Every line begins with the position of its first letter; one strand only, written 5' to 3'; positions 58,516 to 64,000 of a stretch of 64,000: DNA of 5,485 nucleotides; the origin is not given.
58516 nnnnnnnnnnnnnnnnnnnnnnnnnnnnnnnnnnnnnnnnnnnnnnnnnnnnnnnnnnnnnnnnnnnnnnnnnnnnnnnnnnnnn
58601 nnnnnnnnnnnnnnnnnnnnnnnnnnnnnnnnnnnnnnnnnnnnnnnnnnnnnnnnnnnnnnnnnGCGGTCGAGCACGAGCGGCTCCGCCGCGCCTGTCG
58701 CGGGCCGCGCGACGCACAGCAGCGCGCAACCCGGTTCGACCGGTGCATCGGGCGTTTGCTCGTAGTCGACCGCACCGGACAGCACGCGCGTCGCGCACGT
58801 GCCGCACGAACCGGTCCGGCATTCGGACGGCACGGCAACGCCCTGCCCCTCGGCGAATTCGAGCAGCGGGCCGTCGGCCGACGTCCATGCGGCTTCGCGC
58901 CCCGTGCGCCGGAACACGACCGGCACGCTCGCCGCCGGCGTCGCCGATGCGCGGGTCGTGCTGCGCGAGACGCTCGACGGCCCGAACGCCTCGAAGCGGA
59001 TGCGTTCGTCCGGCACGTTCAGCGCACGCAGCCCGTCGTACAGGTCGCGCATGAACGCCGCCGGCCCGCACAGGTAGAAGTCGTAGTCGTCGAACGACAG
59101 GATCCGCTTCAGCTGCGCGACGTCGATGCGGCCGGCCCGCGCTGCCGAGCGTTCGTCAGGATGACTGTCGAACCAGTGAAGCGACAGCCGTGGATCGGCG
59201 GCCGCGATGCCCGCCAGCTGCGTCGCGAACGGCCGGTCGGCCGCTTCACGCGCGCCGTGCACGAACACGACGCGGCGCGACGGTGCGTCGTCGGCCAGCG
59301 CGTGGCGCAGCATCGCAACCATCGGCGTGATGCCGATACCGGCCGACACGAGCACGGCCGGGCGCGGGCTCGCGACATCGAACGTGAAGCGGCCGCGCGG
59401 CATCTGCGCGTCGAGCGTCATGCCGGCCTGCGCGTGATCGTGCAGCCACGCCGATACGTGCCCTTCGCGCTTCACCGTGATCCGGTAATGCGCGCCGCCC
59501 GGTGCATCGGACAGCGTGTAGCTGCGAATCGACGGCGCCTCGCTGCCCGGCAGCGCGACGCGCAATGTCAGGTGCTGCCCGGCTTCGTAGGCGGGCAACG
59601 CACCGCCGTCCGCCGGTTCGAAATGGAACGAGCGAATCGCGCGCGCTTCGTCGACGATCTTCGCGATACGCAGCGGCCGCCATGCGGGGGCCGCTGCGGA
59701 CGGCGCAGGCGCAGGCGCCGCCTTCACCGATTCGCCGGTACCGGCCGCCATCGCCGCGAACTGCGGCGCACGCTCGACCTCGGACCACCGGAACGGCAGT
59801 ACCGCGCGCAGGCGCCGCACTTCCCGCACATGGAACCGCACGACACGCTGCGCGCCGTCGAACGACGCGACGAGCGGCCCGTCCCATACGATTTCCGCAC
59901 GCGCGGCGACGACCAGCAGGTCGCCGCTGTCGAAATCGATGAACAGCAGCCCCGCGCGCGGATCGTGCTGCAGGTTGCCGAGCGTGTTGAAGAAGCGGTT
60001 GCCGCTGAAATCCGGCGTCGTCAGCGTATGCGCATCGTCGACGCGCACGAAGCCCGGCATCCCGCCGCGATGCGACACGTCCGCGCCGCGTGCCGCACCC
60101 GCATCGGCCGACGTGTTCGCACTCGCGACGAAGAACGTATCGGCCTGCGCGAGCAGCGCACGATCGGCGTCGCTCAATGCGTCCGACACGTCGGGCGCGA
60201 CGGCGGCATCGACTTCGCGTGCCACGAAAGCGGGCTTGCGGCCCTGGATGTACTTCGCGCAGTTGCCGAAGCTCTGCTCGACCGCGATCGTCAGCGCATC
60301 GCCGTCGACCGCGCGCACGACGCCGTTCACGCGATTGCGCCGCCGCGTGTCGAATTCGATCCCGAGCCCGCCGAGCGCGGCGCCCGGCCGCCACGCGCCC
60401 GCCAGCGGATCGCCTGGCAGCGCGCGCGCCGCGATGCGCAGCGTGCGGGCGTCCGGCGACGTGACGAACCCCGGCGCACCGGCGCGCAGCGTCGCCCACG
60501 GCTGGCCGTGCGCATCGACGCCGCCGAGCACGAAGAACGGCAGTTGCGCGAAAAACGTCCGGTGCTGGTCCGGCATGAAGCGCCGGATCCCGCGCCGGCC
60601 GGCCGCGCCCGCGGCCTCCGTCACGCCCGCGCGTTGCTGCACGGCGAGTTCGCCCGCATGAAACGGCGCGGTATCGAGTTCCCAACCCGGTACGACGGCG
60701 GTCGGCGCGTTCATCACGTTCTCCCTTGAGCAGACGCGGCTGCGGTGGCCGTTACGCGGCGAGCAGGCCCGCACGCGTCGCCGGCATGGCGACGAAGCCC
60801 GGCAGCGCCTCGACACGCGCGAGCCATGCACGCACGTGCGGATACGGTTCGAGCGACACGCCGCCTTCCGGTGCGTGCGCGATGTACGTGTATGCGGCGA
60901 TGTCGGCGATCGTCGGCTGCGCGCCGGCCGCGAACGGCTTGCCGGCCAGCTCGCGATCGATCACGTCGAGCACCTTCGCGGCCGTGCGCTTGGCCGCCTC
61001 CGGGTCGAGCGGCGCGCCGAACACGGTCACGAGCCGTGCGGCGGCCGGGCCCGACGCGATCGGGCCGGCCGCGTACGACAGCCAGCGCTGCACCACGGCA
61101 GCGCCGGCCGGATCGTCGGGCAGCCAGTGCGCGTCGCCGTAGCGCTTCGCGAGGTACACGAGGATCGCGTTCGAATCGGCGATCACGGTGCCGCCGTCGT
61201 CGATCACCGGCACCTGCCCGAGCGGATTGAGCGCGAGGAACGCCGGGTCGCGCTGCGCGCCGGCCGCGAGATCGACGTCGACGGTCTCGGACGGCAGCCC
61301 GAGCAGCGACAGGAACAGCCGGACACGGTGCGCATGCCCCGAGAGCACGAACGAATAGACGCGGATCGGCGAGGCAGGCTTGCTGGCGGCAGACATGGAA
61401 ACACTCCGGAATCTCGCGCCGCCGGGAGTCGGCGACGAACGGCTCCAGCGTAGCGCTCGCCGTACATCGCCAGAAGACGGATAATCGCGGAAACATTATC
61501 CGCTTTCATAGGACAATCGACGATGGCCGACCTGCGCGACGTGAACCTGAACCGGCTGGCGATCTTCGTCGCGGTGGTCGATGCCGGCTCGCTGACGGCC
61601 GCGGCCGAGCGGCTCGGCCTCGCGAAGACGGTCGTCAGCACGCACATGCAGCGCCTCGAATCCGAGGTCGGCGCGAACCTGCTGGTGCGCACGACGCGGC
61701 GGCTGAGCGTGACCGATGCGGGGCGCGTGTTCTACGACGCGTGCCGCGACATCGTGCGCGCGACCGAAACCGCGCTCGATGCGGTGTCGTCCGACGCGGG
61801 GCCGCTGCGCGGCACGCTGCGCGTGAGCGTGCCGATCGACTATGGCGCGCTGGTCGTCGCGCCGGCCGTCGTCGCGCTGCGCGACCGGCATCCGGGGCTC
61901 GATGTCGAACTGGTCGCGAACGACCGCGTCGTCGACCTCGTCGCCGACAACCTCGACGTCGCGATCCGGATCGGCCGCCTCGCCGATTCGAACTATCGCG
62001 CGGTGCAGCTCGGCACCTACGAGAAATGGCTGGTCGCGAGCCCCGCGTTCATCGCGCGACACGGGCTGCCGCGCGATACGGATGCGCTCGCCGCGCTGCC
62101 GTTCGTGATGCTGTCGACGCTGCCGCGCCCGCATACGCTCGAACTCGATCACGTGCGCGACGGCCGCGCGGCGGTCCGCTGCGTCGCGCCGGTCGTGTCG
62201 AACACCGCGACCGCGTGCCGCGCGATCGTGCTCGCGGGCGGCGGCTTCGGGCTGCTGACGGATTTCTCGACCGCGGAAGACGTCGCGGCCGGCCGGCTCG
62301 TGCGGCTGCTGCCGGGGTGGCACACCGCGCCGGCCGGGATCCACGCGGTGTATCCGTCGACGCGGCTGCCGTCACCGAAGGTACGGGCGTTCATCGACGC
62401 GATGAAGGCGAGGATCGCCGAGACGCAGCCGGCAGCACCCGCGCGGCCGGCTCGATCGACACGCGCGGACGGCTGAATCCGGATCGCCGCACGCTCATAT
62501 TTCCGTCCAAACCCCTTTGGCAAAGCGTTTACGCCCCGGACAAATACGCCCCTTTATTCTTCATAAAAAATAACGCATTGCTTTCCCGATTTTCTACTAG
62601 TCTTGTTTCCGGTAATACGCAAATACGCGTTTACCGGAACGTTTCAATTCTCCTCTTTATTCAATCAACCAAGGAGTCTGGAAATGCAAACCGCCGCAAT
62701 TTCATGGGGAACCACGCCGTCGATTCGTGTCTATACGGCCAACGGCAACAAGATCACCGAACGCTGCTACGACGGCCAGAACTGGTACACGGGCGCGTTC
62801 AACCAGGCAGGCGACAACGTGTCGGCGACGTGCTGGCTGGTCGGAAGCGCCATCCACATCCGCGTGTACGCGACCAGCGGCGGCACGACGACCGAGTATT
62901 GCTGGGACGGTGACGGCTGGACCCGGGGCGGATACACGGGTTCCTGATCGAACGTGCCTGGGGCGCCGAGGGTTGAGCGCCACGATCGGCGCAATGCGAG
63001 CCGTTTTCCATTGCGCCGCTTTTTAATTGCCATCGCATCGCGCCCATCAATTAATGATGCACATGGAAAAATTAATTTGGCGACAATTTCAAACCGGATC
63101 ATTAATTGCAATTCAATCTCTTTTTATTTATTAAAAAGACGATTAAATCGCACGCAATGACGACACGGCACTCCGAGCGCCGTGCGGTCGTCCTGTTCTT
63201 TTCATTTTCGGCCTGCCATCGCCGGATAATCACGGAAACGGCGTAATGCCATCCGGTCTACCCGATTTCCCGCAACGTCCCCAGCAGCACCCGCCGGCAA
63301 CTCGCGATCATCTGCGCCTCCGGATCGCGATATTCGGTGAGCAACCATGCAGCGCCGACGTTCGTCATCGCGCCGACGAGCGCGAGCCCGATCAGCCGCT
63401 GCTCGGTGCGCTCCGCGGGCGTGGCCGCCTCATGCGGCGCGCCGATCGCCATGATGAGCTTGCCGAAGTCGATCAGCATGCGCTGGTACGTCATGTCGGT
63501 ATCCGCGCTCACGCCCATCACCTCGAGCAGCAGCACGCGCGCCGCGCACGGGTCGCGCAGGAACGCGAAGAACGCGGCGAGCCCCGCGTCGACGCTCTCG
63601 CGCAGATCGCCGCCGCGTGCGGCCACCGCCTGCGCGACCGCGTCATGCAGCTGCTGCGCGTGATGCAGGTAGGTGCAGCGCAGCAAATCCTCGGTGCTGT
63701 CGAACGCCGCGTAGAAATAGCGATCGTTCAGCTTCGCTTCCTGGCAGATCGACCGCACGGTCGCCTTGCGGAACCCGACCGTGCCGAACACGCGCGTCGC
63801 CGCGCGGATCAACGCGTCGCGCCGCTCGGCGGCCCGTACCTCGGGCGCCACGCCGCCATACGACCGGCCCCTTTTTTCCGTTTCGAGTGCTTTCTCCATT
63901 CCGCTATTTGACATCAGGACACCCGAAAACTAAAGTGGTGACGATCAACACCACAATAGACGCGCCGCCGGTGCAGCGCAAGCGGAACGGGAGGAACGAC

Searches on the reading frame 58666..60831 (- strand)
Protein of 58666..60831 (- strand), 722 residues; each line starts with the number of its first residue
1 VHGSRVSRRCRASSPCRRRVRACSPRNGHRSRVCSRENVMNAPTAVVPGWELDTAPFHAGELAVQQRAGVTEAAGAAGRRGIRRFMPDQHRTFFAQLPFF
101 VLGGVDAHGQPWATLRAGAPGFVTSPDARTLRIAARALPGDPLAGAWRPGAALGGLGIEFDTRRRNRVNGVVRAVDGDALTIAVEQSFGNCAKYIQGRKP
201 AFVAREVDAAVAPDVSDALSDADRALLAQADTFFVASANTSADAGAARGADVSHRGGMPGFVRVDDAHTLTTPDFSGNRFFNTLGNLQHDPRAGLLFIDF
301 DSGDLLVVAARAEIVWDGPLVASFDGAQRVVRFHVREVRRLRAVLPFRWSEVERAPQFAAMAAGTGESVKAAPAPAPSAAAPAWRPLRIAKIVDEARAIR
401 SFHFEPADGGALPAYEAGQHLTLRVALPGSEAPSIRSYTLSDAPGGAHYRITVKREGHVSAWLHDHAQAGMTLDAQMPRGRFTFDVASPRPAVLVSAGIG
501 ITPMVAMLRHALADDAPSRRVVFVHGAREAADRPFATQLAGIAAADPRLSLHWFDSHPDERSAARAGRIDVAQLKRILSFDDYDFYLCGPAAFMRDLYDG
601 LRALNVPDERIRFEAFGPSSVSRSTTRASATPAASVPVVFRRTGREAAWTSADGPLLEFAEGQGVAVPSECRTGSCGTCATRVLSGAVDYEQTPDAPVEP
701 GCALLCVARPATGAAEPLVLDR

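Call 52: search_protein_families(library=pfam, proteins=[window:58666-60831:-], max_evalue=0.00001)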
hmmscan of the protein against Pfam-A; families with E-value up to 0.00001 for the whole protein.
window:58666-60831:- (722 aa): 4 families
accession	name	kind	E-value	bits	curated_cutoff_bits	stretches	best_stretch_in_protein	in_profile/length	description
PF01243.27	PNPOx_N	-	6e-16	59.4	28.1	1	220-340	2-104/120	Pyridoxamine 5'-phosphate oxidase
PF00175.26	NAD_binding_1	-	1.2e-15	58.5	22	1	494-596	1-106/109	Oxidoreductase NAD-binding domain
PF00111.32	Fer2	-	3.1e-11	43.5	21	1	653-710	15-76/77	2Fe-2S iron-sulfur cluster binding domain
PF00970.30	FAD_binding_6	-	5.7e-06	27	21.1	1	390-483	5-98/99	Oxidoreductase FAD-binding domain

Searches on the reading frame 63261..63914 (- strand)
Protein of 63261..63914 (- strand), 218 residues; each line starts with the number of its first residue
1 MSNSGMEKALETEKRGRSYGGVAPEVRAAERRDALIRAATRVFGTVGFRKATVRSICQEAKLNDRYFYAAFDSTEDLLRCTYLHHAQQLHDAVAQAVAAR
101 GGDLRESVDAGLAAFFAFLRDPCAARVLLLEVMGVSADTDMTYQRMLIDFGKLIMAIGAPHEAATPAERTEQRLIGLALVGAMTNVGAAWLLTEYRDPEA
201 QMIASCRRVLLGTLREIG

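Call 52: search_protein_families(library=pfam, proteins=[window:63261-63914:-], max_evalue=0.00001)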
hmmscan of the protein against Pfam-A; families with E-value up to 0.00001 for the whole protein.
window:63261-63914:- (218 aa): 1 family
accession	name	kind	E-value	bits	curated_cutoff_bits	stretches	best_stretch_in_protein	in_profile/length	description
PF00440.29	TetR_N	-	8e-09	35.6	24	1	35-79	1-45/47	Bacterial regulatory proteins, tetR family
